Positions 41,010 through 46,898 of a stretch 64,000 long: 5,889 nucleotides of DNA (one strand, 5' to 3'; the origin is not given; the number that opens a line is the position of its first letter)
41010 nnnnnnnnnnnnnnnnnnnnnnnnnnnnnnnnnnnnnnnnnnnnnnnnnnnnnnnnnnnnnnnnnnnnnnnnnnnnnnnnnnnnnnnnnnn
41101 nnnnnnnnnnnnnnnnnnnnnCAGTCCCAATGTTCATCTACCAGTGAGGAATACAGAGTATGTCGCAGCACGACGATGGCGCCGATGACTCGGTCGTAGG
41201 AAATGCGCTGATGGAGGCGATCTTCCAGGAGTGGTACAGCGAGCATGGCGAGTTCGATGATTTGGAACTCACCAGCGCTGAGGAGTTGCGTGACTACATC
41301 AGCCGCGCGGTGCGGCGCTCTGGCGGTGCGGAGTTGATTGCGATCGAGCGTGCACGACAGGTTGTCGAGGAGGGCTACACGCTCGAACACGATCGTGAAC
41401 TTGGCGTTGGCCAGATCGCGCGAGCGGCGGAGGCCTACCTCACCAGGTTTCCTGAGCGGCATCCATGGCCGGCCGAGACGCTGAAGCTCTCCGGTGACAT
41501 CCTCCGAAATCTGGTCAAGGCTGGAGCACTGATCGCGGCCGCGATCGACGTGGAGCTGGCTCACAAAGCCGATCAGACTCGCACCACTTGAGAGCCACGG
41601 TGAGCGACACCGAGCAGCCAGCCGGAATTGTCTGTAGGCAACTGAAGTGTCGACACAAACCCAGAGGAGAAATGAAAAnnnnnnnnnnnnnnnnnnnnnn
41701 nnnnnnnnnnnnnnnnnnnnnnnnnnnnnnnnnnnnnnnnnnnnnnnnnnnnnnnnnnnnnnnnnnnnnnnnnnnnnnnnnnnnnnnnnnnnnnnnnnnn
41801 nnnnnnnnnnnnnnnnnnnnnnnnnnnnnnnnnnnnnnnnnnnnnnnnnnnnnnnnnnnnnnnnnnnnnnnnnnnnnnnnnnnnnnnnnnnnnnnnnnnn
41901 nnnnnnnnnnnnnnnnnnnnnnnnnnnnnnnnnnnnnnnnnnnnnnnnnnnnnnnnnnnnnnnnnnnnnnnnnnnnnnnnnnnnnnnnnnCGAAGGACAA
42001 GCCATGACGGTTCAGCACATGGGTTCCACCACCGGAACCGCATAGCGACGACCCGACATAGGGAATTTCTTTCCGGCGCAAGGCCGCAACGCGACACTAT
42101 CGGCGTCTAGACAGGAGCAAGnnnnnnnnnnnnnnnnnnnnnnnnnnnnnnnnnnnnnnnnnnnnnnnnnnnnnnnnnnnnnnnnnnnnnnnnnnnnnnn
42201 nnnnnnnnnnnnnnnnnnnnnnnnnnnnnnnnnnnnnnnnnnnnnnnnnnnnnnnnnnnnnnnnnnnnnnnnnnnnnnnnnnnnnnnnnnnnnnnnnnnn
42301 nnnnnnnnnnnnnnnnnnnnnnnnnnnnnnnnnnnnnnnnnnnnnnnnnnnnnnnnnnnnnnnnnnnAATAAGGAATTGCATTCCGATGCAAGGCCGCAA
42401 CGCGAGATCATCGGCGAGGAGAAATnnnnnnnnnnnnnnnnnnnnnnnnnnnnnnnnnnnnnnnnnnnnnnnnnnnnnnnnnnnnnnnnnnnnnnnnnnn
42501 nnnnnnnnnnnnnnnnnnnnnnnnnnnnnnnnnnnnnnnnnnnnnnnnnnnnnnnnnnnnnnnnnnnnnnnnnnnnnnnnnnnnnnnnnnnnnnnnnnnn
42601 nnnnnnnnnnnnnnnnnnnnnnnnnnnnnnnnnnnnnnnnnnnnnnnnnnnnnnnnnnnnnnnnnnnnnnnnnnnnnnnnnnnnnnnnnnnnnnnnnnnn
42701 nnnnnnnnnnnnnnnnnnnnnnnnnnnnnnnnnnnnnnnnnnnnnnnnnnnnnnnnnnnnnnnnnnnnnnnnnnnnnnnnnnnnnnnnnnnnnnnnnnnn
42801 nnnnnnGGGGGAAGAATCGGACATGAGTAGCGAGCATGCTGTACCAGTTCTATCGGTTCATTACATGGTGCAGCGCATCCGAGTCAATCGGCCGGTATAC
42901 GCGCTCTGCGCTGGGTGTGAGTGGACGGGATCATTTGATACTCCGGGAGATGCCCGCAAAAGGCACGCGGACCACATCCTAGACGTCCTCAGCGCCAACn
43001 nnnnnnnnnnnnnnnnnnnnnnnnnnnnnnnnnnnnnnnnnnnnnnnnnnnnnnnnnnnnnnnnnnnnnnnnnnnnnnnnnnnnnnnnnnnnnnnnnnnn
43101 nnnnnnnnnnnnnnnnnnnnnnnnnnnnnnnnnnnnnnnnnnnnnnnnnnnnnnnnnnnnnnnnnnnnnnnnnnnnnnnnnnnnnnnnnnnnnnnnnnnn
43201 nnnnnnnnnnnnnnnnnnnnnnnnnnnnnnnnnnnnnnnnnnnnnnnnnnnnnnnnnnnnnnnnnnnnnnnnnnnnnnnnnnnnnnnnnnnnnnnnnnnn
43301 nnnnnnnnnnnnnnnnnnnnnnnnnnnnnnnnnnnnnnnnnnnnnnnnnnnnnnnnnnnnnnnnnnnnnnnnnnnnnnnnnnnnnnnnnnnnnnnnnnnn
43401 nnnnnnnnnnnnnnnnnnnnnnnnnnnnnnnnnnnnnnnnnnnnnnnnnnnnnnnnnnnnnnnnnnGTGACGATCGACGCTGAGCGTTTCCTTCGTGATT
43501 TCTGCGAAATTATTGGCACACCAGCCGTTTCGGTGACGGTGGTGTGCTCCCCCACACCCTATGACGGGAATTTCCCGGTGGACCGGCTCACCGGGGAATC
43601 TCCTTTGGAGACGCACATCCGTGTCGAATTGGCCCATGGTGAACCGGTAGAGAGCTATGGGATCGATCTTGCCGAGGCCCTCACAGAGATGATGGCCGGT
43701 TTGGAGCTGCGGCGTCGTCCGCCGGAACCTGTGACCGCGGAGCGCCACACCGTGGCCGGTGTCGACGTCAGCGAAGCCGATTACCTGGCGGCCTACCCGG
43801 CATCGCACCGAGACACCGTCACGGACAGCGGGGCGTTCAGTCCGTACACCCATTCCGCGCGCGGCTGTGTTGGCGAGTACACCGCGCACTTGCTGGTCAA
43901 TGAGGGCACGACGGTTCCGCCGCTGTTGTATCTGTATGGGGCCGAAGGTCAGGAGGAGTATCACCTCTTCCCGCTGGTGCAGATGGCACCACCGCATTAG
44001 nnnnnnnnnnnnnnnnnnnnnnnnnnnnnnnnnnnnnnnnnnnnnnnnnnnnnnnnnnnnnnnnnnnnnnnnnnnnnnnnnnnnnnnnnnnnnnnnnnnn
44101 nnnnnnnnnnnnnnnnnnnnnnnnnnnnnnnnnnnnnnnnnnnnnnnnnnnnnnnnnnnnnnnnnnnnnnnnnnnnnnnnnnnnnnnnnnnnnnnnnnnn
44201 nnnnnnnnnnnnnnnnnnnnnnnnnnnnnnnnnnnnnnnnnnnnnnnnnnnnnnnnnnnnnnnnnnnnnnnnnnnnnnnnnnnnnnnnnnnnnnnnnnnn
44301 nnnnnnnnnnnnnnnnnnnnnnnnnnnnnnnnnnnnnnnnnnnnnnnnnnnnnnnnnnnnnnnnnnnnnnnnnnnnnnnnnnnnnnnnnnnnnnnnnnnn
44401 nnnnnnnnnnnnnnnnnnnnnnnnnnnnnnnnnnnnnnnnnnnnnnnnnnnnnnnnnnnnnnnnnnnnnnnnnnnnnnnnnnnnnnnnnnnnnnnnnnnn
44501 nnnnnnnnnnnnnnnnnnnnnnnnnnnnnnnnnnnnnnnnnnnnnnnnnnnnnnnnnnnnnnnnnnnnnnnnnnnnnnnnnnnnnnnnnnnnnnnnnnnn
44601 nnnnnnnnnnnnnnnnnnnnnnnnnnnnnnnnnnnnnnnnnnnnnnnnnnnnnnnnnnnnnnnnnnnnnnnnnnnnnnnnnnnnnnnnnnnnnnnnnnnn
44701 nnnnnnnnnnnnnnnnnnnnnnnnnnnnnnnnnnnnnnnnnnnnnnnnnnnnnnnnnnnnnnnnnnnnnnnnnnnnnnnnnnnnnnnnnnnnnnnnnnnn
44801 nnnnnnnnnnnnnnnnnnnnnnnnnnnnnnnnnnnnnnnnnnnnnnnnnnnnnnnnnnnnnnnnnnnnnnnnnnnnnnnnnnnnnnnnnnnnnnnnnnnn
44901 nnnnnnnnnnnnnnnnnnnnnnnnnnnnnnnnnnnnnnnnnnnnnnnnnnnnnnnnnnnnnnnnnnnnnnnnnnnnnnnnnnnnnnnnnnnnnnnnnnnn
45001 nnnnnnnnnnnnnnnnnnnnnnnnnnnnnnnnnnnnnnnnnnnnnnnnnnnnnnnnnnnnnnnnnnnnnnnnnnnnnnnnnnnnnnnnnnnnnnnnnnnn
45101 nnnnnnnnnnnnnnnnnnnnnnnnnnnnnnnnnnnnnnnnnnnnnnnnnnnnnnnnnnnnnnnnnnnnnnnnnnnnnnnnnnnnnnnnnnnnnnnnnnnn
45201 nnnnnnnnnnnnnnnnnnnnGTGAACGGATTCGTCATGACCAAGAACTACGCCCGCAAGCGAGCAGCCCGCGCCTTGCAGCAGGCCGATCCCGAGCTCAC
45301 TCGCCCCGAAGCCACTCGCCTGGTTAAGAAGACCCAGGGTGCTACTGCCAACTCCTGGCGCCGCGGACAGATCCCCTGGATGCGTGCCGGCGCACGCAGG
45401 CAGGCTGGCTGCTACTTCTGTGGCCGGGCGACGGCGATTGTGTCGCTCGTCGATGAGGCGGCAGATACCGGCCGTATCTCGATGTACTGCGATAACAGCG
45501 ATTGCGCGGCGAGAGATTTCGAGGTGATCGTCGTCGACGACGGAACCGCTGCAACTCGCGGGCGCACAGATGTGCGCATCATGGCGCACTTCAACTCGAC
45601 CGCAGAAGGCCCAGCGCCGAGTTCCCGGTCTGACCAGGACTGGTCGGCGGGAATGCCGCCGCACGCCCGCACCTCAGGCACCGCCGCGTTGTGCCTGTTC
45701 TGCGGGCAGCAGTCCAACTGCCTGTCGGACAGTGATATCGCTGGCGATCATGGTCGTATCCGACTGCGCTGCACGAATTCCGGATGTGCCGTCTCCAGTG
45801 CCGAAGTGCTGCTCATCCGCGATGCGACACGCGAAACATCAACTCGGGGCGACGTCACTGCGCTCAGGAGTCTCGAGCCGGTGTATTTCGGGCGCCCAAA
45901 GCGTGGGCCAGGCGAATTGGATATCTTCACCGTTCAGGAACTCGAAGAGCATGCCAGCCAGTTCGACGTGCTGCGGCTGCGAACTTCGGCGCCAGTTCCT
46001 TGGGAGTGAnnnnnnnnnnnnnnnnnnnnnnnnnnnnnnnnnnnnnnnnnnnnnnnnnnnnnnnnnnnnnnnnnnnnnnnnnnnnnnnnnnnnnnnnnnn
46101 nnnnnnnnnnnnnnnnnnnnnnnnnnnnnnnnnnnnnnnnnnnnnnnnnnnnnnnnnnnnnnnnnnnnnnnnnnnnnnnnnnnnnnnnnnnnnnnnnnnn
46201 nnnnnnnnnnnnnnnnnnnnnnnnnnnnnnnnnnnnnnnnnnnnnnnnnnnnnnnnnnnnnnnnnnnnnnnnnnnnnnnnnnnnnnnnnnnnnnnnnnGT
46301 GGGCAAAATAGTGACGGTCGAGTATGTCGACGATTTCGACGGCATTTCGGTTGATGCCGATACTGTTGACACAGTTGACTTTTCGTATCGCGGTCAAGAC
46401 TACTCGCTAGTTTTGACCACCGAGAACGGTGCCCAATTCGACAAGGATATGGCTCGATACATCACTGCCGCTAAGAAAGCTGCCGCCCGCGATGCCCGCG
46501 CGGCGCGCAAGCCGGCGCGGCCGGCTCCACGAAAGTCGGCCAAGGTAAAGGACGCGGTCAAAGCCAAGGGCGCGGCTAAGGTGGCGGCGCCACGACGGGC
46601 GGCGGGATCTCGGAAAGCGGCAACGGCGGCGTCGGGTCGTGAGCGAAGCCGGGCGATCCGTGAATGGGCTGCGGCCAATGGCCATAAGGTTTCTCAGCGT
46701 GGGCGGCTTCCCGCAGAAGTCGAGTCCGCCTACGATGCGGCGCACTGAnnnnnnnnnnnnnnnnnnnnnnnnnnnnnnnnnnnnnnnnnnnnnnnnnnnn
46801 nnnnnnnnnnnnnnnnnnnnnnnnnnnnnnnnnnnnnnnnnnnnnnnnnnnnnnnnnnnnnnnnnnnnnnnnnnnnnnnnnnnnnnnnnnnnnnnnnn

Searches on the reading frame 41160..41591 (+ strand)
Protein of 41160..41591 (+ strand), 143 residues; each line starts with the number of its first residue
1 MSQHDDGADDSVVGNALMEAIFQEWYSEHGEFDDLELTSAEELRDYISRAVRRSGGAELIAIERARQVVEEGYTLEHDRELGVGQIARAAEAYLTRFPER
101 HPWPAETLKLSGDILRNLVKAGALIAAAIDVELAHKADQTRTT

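Call 3: search_protein_families(library=pfam, proteins=[window:41160-41591:+], max_evalue=0.01)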
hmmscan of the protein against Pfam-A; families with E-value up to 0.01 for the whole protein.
window:41160-41591:+ (143 aa): 0 families

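Call 4: search_protein_families(library=padloc, proteins=[window:41160-41591:+], max_evalue=0.01)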
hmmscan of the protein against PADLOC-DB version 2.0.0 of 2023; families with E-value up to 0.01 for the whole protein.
window:41160-41591:+ (143 aa): 0 families

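Call 5: search_protein_families(library=ncbifam, proteins=[window:41160-41591:+], max_evalue=0.01)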
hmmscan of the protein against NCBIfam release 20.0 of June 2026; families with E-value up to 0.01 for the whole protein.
window:41160-41591:+ (143 aa): 0 families

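Call 75: search_protein_families(library=phrogs, proteins=[window:41160-41591:+], max_evalue=0.001)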
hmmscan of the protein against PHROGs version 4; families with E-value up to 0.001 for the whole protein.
window:41160-41591:+ (143 aa): 9 families
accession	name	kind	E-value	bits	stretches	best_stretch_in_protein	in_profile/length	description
phrog_6628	-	unknown function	7.2e-15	55.5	1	36-131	559-661/685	-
phrog_9763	-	unknown function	5.5e-13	50.2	1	56-130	151-230/247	-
phrog_3956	-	unknown function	1.8e-10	41.5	1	27-130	464-571/585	-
phrog_11504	-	unknown function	1.4e-08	35.9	1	62-129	284-362/376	-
phrog_6574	-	unknown function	4.4e-07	31.1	1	63-96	117-150/217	-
phrog_9434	-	unknown function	1.1e-06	29.3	1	61-129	406-486/507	-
phrog_14548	-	unknown function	1.1e-05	25.9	1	61-130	290-365/378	-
phrog_28211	-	unknown function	0.00012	22.8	0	40-94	109-165/234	-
phrog_19550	-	unknown function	0.00032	21.8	0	57-130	94-173/186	-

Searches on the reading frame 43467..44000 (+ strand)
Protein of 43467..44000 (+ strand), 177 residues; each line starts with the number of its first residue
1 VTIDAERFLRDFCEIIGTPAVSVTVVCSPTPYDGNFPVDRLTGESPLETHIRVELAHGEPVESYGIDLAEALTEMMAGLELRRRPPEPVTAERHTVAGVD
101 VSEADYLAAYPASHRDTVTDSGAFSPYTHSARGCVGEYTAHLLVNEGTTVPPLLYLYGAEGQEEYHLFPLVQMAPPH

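Call 3: search_protein_families(library=pfam, proteins=[window:43467-44000:+], max_evalue=0.01)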
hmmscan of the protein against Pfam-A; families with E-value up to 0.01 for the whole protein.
window:43467-44000:+ (177 aa): 0 families

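Call 4: search_protein_families(library=padloc, proteins=[window:43467-44000:+], max_evalue=0.01)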
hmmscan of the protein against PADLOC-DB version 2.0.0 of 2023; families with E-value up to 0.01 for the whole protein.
window:43467-44000:+ (177 aa): 0 families

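Call 5: search_protein_families(library=ncbifam, proteins=[window:43467-44000:+], max_evalue=0.01)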
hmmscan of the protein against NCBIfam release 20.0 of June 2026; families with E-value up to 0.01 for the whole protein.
window:43467-44000:+ (177 aa): 0 families

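Call 25: find_homologous_proteins(query=window:43467-44000:+, max_evalue=0.001)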
Query window:43467-44000:+ (177 aa): 2 proteins with E <= 0.001 among 234 candidates.
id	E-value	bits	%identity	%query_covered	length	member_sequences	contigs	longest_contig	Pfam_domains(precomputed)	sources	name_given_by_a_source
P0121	3.7e-114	397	100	100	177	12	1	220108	-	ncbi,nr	ncbi:hypothetical protein LT337_32690 (plasmid) [Mycolicibacterium fortuitum]|nr:hypothetical protei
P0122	1.8e-92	326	83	99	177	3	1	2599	-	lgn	-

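Call 29: find_encoding_contigs(protein=P0121, flank=10000, max_places=3)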
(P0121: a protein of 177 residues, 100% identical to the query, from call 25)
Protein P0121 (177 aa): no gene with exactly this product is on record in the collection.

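Call 30: find_encoding_contigs(protein=P0122, flank=5000, max_places=3)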
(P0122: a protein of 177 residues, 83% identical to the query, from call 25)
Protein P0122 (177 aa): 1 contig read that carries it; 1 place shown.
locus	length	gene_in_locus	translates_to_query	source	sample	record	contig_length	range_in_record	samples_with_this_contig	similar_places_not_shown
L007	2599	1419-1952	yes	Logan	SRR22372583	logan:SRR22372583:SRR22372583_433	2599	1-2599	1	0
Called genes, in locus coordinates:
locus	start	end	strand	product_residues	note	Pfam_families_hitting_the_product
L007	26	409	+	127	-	-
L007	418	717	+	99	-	-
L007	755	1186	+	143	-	-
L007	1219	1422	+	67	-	-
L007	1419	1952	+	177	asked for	-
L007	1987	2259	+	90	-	-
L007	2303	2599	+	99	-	?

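Call 52: predict_structure(alignment_id=A3)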
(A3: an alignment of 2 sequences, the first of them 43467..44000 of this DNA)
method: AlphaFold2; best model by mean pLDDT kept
length: 177 residues; sequences in the alignment: 2
mean_pLDDT: 37.6   pTM: 0.37
mean pLDDT of the five models: 37.6, 36.3, 35.3, 32.3, 31.0
residues with pLDDT >= 90: 0; 70-90: 0; 50-70: 25; < 50: 152
segments of 3 or more residues with pLDDT < 50: 1-99, 110-114, 116-138, 144-150, 158-164, 171-177
pLDDT, mean of each block of 10 residues (from residue 1): 33 34 28 29 30 29 34 40 27 39 53 45 34 43 48 52 47 28
secondary structure, 60 per line:
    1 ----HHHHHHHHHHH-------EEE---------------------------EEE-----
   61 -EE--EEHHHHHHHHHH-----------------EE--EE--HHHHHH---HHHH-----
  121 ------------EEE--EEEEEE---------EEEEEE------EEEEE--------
elements in order: H5-15 E23-25 E53-55 H68-77 H103-108 H112-115 E133-135 E138-143 E153-158 E165-169

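Call 75: search_protein_families(library=phrogs, proteins=[window:43467-44000:+], max_evalue=0.001)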
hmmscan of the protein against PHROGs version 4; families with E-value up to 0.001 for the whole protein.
window:43467-44000:+ (177 aa): 0 families

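Call 84: search_solved_structures(query=window:43467-44000:+, max_evalue=1)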
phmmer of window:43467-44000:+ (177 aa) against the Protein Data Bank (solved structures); distinct sequences matched with E-value up to 1: 0.

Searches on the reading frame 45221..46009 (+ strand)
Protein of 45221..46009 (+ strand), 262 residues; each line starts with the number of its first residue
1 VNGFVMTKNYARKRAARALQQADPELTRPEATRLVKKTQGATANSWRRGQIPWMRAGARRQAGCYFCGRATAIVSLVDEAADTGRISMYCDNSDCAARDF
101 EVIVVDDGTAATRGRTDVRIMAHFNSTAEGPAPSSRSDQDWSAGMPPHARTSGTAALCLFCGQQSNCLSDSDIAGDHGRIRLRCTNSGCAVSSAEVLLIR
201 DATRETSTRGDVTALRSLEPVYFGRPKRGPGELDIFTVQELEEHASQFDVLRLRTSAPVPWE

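Call 3: search_protein_families(library=pfam, proteins=[window:45221-46009:+], max_evalue=0.01)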
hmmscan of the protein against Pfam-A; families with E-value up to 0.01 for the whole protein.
window:45221-46009:+ (262 aa): 0 families

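Call 4: search_protein_families(library=padloc, proteins=[window:45221-46009:+], max_evalue=0.01)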
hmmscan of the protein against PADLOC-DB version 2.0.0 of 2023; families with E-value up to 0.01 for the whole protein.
window:45221-46009:+ (262 aa): 0 families

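Call 5: search_protein_families(library=ncbifam, proteins=[window:45221-46009:+], max_evalue=0.01)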
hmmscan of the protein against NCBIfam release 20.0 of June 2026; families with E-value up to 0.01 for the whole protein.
window:45221-46009:+ (262 aa): 1 family
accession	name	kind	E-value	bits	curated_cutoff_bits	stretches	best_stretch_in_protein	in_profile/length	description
TIGR03655.1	anti_R_Lar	subfamily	0.0043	17.3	39.6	0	64-97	4-38/55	Lar family restriction alleviation protein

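Call 75: search_protein_families(library=phrogs, proteins=[window:45221-46009:+], max_evalue=0.001)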
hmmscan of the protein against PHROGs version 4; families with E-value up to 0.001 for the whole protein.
window:45221-46009:+ (262 aa): 0 families

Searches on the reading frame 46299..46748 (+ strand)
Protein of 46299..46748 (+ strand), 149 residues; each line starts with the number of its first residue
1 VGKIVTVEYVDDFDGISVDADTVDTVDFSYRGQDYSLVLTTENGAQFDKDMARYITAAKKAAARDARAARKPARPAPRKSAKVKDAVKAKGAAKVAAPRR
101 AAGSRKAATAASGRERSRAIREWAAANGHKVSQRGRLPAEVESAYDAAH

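Call 48: search_protein_families(library=pfam, proteins=[window:46299-46748:+], max_evalue=0.001)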
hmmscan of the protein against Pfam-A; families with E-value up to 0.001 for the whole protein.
window:46299-46748:+ (149 aa): 2 families
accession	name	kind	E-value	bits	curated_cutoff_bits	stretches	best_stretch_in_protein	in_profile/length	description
PF23359.1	Lsr2_DNA-bd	-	8.6e-16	57.5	26.9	1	113-148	2-37/37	Lsr2 DNA-binding domain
PF11774.14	Lsr2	-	1.6e-15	56.9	29.6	1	1-61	1-57/58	Lsr2 dimerization domain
